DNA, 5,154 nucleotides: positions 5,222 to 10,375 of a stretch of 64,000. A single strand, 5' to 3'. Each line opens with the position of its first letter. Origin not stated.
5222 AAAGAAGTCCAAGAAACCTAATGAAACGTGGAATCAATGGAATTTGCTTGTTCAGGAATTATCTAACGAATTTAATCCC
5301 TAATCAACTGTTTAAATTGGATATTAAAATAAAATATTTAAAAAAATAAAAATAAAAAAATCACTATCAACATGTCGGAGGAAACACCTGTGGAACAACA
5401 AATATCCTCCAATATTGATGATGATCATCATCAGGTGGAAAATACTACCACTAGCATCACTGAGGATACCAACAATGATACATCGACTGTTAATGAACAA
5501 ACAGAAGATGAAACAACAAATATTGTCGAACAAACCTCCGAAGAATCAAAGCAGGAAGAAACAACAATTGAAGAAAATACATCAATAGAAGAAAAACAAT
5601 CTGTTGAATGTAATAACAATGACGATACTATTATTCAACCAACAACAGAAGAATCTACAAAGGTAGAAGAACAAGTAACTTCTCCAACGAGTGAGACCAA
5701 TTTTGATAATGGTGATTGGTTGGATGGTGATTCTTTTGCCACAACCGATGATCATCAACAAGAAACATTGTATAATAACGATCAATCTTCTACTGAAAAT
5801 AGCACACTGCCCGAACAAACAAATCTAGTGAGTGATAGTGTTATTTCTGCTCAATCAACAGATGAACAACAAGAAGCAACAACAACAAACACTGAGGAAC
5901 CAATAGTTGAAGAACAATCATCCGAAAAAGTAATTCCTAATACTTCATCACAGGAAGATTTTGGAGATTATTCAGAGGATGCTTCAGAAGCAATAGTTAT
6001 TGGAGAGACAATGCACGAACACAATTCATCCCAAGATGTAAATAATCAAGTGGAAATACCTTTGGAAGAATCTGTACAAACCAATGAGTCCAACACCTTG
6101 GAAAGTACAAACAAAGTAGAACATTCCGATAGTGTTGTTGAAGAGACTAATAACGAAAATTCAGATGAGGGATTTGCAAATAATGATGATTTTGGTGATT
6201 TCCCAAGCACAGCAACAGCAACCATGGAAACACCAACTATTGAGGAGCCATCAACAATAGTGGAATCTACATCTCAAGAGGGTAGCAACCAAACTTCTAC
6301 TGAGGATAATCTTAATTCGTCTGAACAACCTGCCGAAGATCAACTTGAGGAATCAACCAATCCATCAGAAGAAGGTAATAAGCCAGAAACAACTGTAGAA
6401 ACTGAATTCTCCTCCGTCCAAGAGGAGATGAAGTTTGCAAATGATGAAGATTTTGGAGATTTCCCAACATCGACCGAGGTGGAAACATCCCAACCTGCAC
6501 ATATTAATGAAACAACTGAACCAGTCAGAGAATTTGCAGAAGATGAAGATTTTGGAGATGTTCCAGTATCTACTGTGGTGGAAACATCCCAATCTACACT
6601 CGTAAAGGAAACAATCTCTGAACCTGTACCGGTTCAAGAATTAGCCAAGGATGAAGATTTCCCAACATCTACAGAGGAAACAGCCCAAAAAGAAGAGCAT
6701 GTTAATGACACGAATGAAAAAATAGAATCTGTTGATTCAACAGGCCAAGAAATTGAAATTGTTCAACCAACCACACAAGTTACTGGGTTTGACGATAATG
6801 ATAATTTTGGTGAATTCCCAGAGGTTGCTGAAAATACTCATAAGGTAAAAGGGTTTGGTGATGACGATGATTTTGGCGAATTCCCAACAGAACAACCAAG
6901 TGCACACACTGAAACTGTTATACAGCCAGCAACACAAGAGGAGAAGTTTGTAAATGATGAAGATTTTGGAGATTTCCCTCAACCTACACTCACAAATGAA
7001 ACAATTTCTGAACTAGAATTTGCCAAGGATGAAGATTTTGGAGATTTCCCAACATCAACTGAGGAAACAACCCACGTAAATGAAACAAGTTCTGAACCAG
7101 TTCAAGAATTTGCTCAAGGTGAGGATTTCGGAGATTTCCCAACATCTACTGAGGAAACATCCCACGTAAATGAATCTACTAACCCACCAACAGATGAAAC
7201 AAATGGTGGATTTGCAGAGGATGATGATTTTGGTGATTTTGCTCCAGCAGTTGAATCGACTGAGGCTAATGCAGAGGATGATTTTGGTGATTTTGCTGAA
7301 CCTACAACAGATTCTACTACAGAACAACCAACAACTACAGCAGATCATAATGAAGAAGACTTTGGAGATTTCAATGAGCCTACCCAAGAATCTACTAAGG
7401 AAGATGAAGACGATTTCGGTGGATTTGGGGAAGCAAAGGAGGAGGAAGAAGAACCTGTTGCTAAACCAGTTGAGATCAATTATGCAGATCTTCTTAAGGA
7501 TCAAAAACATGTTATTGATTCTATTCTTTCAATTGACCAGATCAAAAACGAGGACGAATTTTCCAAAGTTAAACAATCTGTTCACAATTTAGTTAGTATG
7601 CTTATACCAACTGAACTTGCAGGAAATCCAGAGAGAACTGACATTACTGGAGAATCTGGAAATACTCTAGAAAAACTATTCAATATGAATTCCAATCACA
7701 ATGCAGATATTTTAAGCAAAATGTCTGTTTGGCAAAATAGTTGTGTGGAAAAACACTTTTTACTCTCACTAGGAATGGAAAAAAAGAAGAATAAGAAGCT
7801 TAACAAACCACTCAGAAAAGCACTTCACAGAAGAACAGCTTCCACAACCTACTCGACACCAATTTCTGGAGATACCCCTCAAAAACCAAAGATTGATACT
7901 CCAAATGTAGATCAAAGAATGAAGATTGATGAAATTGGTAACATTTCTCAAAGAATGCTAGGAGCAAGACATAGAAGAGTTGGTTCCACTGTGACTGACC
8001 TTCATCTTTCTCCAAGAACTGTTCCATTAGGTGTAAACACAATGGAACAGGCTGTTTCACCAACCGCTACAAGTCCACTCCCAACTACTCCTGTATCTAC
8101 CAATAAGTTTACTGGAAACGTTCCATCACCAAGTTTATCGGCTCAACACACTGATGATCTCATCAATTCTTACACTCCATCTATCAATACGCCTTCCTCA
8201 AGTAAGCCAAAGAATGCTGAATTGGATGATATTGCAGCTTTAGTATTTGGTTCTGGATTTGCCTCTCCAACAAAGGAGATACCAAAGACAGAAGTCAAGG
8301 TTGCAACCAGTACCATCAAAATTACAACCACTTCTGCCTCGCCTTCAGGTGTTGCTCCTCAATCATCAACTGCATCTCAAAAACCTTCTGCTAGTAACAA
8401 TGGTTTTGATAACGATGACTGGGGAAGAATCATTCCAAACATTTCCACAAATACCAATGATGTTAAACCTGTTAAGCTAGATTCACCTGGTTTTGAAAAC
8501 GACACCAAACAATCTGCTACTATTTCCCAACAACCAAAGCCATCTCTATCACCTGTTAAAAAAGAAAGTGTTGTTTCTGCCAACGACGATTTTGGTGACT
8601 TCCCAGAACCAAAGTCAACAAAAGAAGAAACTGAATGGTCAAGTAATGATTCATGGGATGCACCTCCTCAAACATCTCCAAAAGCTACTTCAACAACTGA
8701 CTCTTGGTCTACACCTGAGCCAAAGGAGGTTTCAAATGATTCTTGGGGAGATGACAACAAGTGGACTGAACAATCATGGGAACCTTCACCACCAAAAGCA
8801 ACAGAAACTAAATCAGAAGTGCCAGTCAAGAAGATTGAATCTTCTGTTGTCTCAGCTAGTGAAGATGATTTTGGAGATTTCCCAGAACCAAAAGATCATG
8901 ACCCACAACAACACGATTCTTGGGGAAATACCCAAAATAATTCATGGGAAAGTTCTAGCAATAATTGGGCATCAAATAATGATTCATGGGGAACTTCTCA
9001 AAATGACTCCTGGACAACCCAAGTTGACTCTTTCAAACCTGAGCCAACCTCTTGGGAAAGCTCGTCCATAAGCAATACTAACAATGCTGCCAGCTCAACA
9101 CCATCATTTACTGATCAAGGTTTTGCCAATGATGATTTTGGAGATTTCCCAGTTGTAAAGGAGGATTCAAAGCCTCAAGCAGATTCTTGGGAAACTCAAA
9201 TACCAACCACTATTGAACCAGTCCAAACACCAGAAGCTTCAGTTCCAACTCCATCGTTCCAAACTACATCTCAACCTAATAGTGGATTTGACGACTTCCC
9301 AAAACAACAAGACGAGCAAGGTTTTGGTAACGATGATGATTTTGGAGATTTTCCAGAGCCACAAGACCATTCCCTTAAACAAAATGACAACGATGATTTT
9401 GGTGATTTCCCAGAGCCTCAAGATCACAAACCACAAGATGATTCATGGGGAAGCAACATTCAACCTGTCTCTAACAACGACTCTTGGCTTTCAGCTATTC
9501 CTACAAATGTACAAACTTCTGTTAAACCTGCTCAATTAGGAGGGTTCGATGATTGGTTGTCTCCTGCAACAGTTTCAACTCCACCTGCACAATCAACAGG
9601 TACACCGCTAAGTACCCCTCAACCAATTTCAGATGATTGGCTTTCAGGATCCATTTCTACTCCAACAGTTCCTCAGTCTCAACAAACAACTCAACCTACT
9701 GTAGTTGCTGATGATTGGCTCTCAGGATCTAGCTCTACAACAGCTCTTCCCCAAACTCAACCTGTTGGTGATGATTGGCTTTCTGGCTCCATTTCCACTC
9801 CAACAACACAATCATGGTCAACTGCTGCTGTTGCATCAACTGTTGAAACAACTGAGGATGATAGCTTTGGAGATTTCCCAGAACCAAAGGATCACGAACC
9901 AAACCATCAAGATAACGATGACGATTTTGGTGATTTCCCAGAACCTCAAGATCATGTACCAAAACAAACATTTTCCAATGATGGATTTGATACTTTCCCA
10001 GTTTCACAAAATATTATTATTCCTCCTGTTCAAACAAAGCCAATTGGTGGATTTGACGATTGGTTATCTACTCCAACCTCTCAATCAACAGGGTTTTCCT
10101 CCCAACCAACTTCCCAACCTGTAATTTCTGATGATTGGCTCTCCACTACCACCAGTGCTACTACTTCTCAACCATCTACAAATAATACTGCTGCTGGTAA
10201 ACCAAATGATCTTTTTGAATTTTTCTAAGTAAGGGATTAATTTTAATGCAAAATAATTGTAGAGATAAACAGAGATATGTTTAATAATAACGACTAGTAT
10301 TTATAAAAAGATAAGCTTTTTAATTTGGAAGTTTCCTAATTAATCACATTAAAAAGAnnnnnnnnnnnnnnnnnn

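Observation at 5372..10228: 1618-aa disordered acidic protein carrying about 20 DFGDF(P) motifs, a candidate clathrin-adaptor accessory or G3BP-binding scaffold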

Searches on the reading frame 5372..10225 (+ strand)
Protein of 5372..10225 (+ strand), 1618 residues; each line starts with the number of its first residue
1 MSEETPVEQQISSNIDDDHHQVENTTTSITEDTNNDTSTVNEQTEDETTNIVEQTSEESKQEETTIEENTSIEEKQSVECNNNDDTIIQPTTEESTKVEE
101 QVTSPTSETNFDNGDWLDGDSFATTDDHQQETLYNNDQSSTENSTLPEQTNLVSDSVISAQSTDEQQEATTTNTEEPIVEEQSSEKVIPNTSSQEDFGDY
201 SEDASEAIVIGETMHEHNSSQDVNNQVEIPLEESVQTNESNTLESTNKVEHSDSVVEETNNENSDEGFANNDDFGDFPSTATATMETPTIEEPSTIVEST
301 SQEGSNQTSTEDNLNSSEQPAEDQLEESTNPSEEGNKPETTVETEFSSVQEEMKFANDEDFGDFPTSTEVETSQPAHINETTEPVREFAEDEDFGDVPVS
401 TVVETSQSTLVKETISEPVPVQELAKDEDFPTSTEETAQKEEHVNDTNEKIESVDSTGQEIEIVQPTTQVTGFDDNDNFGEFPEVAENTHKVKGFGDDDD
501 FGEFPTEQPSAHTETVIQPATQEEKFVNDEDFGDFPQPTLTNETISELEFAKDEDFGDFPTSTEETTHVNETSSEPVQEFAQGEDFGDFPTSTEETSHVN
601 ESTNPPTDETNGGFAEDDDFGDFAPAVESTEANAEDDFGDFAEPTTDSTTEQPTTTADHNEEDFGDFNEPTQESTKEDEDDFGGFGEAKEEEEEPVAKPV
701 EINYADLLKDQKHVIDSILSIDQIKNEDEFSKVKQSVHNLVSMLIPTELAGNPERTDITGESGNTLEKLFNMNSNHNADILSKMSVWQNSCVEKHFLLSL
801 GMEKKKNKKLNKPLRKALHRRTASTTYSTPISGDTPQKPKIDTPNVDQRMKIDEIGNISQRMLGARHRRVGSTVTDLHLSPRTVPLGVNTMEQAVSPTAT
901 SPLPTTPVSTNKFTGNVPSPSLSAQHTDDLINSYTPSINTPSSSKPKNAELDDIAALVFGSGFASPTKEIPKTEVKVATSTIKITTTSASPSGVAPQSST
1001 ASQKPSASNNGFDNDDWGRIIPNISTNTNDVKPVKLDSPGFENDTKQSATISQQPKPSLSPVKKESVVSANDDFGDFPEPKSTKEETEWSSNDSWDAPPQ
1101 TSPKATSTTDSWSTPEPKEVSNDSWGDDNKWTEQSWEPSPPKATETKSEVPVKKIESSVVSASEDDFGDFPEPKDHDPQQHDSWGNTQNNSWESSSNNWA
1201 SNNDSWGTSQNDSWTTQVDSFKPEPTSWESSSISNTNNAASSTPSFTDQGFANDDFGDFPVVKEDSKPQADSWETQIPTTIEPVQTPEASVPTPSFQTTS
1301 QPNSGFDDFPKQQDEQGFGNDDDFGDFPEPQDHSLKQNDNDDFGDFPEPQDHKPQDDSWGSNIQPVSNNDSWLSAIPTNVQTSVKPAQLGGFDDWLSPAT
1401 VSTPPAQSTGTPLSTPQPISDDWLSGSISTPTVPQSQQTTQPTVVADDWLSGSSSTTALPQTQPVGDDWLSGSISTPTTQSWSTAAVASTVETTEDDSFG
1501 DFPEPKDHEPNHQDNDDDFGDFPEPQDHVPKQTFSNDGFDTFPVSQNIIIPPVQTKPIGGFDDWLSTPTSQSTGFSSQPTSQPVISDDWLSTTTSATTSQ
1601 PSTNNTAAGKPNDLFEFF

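Call 4: search_protein_families(library=pfam, proteins=[window:5372-10225:+], max_evalue=1)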
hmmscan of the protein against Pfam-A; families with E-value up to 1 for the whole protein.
window:5372-10225:+ (1618 aa): 1 family
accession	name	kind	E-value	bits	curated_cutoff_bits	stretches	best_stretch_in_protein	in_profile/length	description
PF17104.11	YBL010C_LAA2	-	0.00026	21.6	24.7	1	661-801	2-141/292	YBL010C/LAA2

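Call 5: find_homologous_proteins(query=window:5372-10225:+, max_evalue=0.001)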
Query window:5372-10225:+ (1618 aa): 2 proteins with E <= 0.001 among 8000 candidates.
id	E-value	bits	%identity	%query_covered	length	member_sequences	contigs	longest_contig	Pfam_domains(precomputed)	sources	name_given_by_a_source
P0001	0.0e+0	3517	100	100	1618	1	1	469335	-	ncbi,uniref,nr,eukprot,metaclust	ncbi:predicted protein [Naegleria gruberi]|uniref:Predicted protein n=1 Tax=Naegleria gruberi TaxID=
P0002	2.2e-92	329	38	46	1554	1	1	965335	-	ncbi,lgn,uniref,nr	ncbi:hypothetical protein FDP41_011287 [Naegleria fowleri]|uniref:Uncharacterized protein n=1 Tax=Na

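Call 11: search_protein_families(library=pfam, proteins=[P0002], max_evalue=10)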
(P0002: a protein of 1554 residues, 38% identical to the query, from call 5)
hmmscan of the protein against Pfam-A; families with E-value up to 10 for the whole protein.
P0002 (1554 aa): 3 families
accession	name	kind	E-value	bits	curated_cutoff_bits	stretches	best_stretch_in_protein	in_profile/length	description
PF17104.11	YBL010C_LAA2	-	0.00011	22.9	24.7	4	446-607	2-142/292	YBL010C/LAA2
PF02617.22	ClpS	-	0.082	13.1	23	1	506-538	14-46/80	ATP-dependent Clp protease adaptor protein ClpS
PF03734.19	YkuD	-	0.13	13.2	23.4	1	1320-1385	5-65/146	L,D-transpeptidase catalytic domain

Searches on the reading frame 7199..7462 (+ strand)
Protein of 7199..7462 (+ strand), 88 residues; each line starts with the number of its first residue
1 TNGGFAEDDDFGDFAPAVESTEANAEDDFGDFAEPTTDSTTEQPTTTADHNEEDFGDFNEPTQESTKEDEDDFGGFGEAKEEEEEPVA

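Call 40: search_protein_families(library=pfam, proteins=[window:7199-7462:+], max_evalue=10)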
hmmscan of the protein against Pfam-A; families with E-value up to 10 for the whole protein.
seq(88 aa): 1 family
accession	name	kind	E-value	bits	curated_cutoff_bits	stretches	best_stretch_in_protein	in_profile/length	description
PF17104.11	YBL010C_LAA2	-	0.037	14.6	24.7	2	8-42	2-33/292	YBL010C/LAA2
